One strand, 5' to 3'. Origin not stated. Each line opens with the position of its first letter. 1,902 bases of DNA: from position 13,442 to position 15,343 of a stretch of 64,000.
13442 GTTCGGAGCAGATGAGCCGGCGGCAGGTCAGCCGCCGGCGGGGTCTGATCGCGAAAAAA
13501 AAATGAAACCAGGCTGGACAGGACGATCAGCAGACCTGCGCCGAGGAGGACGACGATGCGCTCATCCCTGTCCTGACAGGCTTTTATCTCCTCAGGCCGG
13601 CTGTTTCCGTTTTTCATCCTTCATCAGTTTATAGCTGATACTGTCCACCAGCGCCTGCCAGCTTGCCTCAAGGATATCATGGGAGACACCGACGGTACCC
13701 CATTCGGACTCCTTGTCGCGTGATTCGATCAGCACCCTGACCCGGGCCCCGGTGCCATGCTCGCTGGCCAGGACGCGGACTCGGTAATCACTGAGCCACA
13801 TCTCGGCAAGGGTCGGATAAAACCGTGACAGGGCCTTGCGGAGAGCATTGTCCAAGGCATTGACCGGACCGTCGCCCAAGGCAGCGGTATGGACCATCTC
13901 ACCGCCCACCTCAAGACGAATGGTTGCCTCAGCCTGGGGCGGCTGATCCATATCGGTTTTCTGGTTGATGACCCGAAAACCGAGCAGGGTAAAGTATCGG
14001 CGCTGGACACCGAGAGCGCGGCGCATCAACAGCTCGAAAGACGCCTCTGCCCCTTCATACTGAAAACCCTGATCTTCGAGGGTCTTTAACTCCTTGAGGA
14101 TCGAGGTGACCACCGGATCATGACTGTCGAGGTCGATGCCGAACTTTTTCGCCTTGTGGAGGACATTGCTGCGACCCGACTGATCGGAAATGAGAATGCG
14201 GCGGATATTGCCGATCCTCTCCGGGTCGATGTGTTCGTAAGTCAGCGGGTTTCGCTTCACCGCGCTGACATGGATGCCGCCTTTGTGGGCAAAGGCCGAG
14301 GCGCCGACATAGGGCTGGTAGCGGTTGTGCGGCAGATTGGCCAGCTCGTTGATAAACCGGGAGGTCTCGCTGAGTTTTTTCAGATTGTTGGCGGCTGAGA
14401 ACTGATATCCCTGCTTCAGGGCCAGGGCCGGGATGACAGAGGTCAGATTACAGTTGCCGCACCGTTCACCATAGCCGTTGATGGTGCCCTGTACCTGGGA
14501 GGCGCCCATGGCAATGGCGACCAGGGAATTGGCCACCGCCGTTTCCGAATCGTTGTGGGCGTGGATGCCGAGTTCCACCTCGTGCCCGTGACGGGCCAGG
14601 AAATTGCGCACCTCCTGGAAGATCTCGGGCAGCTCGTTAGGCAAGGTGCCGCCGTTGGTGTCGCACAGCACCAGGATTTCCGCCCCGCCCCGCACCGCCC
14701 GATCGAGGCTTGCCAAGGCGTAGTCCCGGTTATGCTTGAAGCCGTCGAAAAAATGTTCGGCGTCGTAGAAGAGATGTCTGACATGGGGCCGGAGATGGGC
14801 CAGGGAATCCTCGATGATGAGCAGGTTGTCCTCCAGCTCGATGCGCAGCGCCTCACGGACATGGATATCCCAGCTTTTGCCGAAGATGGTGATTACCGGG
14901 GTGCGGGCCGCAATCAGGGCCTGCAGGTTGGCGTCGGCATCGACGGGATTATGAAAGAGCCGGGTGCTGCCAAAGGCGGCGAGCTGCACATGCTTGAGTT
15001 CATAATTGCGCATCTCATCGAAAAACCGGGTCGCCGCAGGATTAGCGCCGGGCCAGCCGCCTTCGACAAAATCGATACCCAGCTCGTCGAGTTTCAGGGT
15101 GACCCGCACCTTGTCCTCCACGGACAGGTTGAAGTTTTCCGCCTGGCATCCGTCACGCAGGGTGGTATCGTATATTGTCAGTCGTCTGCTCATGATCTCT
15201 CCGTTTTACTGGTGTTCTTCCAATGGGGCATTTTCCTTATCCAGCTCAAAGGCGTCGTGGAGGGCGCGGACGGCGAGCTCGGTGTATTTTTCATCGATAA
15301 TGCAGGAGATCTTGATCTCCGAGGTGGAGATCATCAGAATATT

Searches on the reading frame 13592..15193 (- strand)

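Call 53: search_protein_families(library=pfam, proteins=[window:13592-15193:-], max_evalue=0.00001)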
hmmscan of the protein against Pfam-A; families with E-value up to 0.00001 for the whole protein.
window:13592-15193:- (533 aa): 3 families
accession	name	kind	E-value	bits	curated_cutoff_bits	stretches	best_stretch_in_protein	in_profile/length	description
PF00682.25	HMGL-like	-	8.6e-38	130.7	29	1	5-281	2-260/260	HMGL-like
PF08502.15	LeuA_dimer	-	9.2e-28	97.2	24.9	1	381-522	2-130/131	LeuA allosteric (dimerisation) domain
PF22617.1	HCS_D2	-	6.4e-17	62.1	27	1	296-375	2-80/82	Homocitrate synthase post-HMGL domain-like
